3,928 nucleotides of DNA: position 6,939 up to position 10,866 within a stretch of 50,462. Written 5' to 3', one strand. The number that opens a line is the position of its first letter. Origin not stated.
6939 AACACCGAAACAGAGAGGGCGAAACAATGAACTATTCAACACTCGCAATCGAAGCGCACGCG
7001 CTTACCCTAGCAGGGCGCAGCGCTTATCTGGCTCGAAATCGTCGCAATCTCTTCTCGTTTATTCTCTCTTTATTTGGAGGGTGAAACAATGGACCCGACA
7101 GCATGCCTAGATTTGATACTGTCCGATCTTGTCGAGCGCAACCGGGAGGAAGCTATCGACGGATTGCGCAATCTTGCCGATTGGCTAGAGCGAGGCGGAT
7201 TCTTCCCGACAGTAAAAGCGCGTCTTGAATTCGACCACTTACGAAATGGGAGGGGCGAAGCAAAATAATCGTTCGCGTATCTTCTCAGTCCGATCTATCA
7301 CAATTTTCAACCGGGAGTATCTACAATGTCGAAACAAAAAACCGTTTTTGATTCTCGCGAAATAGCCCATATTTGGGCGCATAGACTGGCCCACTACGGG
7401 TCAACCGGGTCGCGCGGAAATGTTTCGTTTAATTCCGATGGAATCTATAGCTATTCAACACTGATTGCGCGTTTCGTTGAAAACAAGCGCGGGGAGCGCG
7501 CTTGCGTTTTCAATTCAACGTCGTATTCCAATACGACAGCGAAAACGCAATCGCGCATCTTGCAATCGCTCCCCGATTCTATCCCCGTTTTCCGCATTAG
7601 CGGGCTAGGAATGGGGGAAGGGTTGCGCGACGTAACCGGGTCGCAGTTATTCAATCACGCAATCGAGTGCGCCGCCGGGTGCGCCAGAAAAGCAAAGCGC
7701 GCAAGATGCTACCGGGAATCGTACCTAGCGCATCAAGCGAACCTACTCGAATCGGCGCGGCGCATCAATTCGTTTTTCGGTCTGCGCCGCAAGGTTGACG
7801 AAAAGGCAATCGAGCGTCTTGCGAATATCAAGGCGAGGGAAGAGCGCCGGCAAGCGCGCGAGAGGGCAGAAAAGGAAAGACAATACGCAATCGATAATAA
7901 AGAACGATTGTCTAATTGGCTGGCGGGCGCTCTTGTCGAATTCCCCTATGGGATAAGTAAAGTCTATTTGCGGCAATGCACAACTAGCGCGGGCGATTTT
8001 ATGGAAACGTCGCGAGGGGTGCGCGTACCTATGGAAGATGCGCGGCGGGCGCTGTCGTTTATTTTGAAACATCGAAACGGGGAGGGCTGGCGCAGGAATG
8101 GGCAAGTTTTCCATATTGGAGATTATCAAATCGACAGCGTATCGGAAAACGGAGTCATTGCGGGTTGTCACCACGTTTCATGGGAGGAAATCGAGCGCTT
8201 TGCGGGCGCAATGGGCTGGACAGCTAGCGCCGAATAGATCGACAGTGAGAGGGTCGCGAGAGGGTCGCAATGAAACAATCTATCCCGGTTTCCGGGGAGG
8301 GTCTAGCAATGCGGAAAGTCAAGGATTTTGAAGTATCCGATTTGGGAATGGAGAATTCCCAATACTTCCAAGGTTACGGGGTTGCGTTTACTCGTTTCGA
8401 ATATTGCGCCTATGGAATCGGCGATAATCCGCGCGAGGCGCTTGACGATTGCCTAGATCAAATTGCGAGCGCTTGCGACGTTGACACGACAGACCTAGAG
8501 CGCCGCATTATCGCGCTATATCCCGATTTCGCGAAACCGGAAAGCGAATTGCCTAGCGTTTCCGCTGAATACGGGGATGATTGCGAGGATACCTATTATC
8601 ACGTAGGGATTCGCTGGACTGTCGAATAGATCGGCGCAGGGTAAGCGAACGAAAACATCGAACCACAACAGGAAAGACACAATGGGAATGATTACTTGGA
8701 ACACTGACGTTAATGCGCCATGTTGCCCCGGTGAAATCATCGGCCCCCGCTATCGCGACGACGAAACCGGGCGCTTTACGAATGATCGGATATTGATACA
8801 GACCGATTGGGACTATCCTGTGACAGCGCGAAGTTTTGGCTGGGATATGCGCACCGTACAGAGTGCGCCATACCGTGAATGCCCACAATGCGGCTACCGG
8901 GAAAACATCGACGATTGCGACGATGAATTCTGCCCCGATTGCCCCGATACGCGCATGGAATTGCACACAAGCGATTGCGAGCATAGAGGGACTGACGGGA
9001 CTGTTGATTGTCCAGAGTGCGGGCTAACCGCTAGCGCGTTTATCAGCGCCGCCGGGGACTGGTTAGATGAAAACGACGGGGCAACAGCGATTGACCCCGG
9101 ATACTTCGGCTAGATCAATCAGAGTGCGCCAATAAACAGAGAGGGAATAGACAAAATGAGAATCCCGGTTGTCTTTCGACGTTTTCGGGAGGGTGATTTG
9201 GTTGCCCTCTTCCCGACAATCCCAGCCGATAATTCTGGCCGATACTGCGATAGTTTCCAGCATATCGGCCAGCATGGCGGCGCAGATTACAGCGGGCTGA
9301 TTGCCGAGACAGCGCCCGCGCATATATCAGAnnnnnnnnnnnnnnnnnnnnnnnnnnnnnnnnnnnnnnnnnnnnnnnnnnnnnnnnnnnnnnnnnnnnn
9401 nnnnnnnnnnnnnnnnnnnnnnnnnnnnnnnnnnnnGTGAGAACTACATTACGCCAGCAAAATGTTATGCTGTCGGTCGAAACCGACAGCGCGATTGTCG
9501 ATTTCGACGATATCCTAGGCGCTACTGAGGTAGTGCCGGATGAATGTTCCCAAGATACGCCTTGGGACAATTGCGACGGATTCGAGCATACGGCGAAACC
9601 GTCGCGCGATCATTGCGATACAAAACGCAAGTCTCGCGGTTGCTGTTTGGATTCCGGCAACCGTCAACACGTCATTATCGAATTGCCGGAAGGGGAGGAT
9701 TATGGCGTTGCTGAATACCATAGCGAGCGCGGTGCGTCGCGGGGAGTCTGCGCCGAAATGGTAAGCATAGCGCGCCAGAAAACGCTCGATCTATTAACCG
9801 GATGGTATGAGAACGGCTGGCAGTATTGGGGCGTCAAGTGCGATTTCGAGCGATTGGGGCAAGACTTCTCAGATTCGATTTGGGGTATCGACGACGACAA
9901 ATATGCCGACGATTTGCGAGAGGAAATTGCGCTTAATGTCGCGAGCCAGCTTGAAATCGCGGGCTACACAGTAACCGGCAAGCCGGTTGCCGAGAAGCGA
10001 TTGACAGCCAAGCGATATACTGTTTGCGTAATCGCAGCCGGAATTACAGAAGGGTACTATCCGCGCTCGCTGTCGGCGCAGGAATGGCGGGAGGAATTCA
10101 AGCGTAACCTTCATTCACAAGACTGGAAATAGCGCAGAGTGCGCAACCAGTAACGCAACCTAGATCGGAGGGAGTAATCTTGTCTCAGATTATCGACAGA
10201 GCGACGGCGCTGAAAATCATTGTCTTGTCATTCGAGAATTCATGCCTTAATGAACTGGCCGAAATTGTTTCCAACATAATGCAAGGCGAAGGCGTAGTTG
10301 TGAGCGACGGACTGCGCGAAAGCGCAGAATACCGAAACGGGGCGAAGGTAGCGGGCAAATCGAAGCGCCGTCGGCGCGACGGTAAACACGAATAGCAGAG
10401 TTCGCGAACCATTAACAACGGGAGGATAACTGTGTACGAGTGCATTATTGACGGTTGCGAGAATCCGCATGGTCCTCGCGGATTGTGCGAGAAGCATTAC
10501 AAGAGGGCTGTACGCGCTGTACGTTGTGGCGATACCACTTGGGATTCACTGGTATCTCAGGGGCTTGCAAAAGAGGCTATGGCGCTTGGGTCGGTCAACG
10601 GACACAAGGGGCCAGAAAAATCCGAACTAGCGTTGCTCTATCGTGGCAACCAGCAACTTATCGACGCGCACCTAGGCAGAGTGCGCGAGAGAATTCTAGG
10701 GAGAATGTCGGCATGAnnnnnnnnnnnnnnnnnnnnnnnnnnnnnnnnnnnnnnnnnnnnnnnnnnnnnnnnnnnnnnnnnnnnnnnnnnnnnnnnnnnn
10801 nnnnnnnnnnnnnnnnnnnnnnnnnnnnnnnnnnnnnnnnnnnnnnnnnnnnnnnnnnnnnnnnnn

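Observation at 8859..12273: Strand-specific 10-mer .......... repeated 7 times in 3.4 kb at fixed distances from start codons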

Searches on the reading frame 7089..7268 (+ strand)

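Call 29: search_protein_families(library=pfam, proteins=[window:7089-7268:+], max_evalue=1)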
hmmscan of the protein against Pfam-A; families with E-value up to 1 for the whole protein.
window:7089-7268:+ (59 aa): 1 family
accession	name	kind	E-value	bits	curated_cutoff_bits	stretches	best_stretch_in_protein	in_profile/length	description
PF07336.16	ABATE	-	0.035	15.1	24.4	1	5-46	3-45/130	Putative stress-induced transcription regulator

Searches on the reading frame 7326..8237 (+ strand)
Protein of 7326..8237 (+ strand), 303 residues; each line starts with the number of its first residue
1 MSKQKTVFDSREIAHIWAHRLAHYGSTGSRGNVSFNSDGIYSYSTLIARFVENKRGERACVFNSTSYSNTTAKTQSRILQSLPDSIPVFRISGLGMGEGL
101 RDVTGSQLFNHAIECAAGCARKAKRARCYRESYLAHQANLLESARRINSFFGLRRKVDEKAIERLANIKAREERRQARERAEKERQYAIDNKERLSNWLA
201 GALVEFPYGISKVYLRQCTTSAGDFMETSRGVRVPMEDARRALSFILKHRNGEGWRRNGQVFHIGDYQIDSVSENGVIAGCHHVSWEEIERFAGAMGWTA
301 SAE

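Call 9: search_protein_families(library=pfam, proteins=[window:7326-8237:+], max_evalue=0.01)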
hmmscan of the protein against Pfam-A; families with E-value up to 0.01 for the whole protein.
window:7326-8237:+ (303 aa): 0 families

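Call 10: search_protein_families(library=phrogs, proteins=[window:7326-8237:+], max_evalue=0.01)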
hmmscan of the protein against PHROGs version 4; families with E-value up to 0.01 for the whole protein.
window:7326-8237:+ (303 aa): 1 family
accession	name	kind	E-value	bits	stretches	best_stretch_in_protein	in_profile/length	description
phrog_7247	-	unknown function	1.7e-40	140.3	1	5-299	2-348/365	-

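Call 14: find_related_loci(query=window:7326-8237:+, collection=viral_contigs, flank=10000)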
Query window:7326-8237:+ (303 aa) in viral_contigs; peptide patterns used: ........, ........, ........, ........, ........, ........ (x = any residue, [..] = any of these).
12 stretches matched a pattern; 5 encode a relative of the query (tblastn E <= 1e-3); 5 distinct loci.
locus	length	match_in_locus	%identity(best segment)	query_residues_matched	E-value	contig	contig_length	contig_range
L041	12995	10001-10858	51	5-298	5e-86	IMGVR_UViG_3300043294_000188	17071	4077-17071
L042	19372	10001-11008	24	4-296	5e-14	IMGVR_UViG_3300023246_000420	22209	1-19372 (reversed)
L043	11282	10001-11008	24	4-296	5e-14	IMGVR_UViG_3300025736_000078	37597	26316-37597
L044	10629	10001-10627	28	4-195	5e-10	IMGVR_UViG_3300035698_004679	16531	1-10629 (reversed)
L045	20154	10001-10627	28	4-195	7e-10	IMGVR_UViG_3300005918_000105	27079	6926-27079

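Call 86: search_protein_families(library=ncbifam, proteins=[window:7326-8237:+], max_evalue=1)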
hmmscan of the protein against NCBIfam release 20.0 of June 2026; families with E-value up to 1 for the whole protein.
window:7326-8237:+ (303 aa): 1 family
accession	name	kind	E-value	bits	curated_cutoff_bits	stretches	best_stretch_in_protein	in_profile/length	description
NF033448.0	BREX_6_BrxE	equivalog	0.011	15.6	80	1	142-201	76-135/182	BREX-6 system BrxE protein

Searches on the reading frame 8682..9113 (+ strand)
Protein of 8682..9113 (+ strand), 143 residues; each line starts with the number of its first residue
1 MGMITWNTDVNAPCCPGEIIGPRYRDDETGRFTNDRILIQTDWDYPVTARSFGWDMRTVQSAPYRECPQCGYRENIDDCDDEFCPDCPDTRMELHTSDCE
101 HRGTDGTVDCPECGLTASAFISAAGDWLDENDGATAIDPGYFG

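Call 9: search_protein_families(library=pfam, proteins=[window:8682-9113:+], max_evalue=0.01)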
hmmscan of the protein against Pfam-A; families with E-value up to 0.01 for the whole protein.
window:8682-9113:+ (143 aa): 1 family
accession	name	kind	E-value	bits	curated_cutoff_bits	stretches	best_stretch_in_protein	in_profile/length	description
PF23455.1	DUF7129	-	0.0097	16.1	30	0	62-88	9-34/45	Domain of unknown function (DUF7129)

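Call 10: search_protein_families(library=phrogs, proteins=[window:8682-9113:+], max_evalue=0.01)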
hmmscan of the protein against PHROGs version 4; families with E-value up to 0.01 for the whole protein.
window:8682-9113:+ (143 aa): 0 families

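Call 86: search_protein_families(library=ncbifam, proteins=[window:8682-9113:+], max_evalue=1)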
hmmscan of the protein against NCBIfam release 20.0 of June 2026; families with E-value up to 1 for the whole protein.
window:8682-9113:+ (143 aa): 6 families
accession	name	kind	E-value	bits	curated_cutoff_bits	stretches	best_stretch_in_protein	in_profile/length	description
NF003331.0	PRK04338.1-7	equivalog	0.011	14.6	560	1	62-89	240-267/376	tRNA (guanine(26)-N(2))-dimethyltransferase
NF011149.0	PRK14559.1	equivalog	0.057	12.1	374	1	67-120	4-54/642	serine/threonine phosphatase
NF033497.1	rubre_like_arch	subfamily_domain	0.1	12.3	32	1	66-87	2-22/34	rubrerythrin-like domain-containing protein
TIGR02605.1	CxxC_CxxC_SSSS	subfamily_domain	0.23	11.6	31.3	0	56-72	18-34/52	FmdB family zinc ribbon protein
NF011302.0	PRK14714.1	equivalog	0.62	7.5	1791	1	64-119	680-734/1350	DNA-directed DNA polymerase II large subunit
TIGR03655.1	anti_R_Lar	subfamily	0.91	9.9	39.6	0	66-137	3-48/55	Lar family restriction alleviation protein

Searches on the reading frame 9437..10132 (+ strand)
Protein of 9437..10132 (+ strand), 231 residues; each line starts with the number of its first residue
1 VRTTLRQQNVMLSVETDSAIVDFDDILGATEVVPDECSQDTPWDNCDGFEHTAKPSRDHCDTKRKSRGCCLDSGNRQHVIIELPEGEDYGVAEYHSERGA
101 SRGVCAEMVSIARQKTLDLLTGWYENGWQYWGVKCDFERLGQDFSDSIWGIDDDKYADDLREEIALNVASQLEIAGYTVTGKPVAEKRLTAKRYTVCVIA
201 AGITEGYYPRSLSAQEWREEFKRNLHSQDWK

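Call 9: search_protein_families(library=pfam, proteins=[window:9437-10132:+], max_evalue=0.01)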
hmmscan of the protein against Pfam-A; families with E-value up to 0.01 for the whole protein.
window:9437-10132:+ (231 aa): 0 families

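Call 10: search_protein_families(library=phrogs, proteins=[window:9437-10132:+], max_evalue=0.01)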
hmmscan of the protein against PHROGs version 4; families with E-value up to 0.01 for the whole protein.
window:9437-10132:+ (231 aa): 0 families

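Call 32: find_homologous_proteins(query=window:9437-10132:+, max_evalue=0.001)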
Query window:9437-10132:+ (231 aa): 28 proteins with E <= 0.001 among 627 candidates.
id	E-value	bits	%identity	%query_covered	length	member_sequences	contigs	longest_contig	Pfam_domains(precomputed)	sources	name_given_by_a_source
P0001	2.8e-150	516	100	96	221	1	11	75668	-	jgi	jgi:hypothetical protein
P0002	6.2e-69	250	51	100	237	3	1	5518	-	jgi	-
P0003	4.9e-65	237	59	79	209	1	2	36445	-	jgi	-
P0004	2.2e-63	232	57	80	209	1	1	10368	-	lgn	-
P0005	3.1e-60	222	48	94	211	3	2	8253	-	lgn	-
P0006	1.0e-59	220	55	84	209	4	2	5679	-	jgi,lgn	-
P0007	1.4e-59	220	52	94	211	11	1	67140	-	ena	-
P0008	2.1e-59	219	50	85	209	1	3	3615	-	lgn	-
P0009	4.3e-59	218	46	100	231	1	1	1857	-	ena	-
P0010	1.3e-58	216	55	79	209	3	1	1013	-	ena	-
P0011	1.6e-58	216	56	79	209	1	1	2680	-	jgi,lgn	-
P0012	1.8e-57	213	49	94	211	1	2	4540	-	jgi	-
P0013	5.2e-57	211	50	94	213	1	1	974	-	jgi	jgi:hypothetical protein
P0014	1.9e-56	209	50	94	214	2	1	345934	-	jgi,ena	jgi:hypothetical protein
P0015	1.9e-56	209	50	94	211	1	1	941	-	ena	-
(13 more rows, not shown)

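Call 33: find_encoding_contigs(protein=P0014, flank=10000, max_places=2)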
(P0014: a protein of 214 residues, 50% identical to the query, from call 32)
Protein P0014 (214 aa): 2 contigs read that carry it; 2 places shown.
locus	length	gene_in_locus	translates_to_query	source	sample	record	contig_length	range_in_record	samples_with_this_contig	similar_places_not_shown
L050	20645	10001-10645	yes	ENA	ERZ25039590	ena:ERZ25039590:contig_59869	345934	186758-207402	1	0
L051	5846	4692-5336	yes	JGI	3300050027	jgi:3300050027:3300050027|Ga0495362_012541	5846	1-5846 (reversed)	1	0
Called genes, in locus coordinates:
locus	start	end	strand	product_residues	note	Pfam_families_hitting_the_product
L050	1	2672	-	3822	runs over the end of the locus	PF06739:SBBP (faint), PF08450:SGL (faint), PF01436:NHL (faint), PF07494:Reg_prop (faint), PF20067:SSL_N (faint), PF18657:YDG, PF25021:TEN_NHL (weak), PF18657:YDG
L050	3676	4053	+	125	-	-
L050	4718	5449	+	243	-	-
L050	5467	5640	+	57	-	-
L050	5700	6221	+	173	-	-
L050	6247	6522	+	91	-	-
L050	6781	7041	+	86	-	-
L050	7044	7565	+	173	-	-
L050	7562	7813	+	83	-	-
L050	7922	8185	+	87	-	-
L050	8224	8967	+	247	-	-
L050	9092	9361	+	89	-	-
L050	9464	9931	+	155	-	-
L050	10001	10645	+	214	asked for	-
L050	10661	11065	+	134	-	-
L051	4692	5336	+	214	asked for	-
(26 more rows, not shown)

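Call 34: find_encoding_contigs(protein=P0007, flank=10000, max_places=2)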
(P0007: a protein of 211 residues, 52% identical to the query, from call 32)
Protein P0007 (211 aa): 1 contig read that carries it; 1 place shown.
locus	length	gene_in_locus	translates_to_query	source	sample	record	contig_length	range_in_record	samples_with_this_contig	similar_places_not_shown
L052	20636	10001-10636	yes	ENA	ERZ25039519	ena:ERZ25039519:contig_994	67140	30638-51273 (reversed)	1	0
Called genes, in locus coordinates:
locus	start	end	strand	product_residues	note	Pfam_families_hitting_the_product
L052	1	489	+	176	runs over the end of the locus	-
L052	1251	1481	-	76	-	-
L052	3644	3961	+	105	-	-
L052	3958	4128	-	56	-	-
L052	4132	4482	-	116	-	PF01624:MutS_I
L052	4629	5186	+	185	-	-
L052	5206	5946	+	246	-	-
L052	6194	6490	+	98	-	-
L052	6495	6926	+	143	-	-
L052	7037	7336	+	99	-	-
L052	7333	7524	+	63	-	-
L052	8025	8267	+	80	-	-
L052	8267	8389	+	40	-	-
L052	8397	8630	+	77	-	-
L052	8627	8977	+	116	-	-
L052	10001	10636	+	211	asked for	-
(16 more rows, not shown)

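Call 35: find_encoding_contigs(protein=P0003, flank=10000, max_places=2)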
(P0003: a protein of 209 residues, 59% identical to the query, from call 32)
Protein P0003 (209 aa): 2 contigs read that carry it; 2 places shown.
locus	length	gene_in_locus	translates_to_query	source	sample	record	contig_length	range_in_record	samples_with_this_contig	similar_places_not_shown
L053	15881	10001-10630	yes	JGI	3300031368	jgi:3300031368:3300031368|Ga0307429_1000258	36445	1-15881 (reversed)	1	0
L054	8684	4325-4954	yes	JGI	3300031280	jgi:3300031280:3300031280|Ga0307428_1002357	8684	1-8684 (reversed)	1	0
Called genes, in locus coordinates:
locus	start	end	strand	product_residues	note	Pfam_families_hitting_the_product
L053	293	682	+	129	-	-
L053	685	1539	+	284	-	PF05050:Methyltransf_21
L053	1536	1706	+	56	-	-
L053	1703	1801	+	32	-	-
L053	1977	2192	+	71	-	-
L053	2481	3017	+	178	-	-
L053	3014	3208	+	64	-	-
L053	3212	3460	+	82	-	-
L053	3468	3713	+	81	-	-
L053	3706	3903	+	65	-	-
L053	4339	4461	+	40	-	-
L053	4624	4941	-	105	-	-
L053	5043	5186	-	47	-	-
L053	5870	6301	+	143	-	-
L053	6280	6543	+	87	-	-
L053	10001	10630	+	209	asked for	-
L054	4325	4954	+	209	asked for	-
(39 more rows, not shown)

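Call 62: find_encoding_contigs(protein=P0002, flank=10000, max_places=3)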
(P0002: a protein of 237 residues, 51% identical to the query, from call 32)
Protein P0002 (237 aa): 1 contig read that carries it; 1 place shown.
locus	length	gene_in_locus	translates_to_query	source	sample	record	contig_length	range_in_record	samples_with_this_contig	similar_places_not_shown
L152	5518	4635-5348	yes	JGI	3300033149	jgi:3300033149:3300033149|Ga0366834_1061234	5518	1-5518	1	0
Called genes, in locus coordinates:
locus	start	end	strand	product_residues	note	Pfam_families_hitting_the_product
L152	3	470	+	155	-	?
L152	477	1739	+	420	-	PF12697:Abhydrolase_6 (weak)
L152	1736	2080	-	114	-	-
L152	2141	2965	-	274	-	-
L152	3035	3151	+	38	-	-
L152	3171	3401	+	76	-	-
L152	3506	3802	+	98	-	-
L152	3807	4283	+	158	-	-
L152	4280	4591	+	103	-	-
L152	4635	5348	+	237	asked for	-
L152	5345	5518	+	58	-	?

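Call 63: find_encoding_contigs(protein=P0004, flank=10000, max_places=3)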
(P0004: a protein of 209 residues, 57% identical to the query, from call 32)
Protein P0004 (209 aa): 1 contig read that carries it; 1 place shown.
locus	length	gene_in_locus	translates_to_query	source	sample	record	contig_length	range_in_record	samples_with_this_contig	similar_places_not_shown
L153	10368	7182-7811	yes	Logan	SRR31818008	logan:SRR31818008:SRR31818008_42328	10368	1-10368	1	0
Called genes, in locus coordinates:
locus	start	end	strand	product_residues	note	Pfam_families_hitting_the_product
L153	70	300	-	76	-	-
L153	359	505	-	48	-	-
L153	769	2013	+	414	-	-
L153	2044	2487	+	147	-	-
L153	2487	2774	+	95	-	-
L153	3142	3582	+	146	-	-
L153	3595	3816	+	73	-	-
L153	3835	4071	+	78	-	-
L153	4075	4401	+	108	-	-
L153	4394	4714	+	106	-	-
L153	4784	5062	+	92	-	-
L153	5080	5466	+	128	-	-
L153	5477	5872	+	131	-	-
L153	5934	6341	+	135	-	-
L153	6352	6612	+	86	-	-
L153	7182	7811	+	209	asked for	-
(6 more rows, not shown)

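Call 86: search_protein_families(library=ncbifam, proteins=[window:9437-10132:+], max_evalue=1)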
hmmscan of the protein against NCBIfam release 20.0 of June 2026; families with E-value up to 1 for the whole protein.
window:9437-10132:+ (231 aa): 0 families

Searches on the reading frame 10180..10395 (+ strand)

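Call 9: search_protein_families(library=pfam, proteins=[window:10180-10395:+], max_evalue=0.01)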
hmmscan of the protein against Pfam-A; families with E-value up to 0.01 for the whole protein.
window:10180-10395:+ (71 aa): 0 families

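Call 10: search_protein_families(library=phrogs, proteins=[window:10180-10395:+], max_evalue=0.01)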
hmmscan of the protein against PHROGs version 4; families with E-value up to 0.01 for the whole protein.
window:10180-10395:+ (71 aa): 0 families

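Call 29: search_protein_families(library=pfam, proteins=[window:10180-10395:+], max_evalue=1)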
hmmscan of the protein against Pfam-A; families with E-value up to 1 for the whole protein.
window:10180-10395:+ (71 aa): 1 family
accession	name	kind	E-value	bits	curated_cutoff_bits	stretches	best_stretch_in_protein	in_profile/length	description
PF21010.2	HA2_C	-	0.16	13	21.3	1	12-65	6-56/77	Helicase associated domain (HA2), ratchet-like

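Call 86: search_protein_families(library=ncbifam, proteins=[window:10180-10395:+], max_evalue=1)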
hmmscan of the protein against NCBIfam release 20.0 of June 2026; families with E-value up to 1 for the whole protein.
window:10180-10395:+ (71 aa): 0 families

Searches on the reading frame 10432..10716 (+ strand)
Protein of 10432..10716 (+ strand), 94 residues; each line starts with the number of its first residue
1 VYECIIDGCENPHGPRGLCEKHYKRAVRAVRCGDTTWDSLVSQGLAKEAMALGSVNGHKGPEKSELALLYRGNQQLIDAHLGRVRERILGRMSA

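Call 9: search_protein_families(library=pfam, proteins=[window:10432-10716:+], max_evalue=0.01)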
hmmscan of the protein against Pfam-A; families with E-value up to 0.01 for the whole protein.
window:10432-10716:+ (94 aa): 0 families

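Call 10: search_protein_families(library=phrogs, proteins=[window:10432-10716:+], max_evalue=0.01)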
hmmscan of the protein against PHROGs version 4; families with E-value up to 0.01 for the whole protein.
window:10432-10716:+ (94 aa): 2 families
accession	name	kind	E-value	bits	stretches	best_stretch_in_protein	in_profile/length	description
phrog_5351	-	DNA, RNA and nucleotide metabolism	8e-07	30.4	1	3-34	8-39/171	HNH endonuclease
phrog_1271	-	DNA, RNA and nucleotide metabolism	0.00098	19.6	1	3-32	78-107/361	HNH endonuclease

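Call 29: search_protein_families(library=pfam, proteins=[window:10432-10716:+], max_evalue=1)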
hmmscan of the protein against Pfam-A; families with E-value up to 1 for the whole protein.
window:10432-10716:+ (94 aa): 0 families

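Call 45: find_related_loci(query=window:10432-10716:+, collection=viral_contigs, flank=10000)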
Query window:10432-10716:+ (94 aa) in viral_contigs; peptide patterns used: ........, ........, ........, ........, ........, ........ (x = any residue, [..] = any of these).
18 stretches matched a pattern; 3 encode a relative of the query (tblastn E <= 1e-3); 3 distinct loci.
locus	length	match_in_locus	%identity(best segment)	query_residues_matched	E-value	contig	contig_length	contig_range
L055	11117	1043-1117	64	4-28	1e-8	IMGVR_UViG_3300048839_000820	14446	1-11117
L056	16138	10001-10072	54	2-27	1e-4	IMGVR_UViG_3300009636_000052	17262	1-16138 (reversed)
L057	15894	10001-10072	54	2-27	1e-4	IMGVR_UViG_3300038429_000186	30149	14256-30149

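Call 86: search_protein_families(library=ncbifam, proteins=[window:10432-10716:+], max_evalue=1)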
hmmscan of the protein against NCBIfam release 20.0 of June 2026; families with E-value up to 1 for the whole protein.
window:10432-10716:+ (94 aa): 0 families
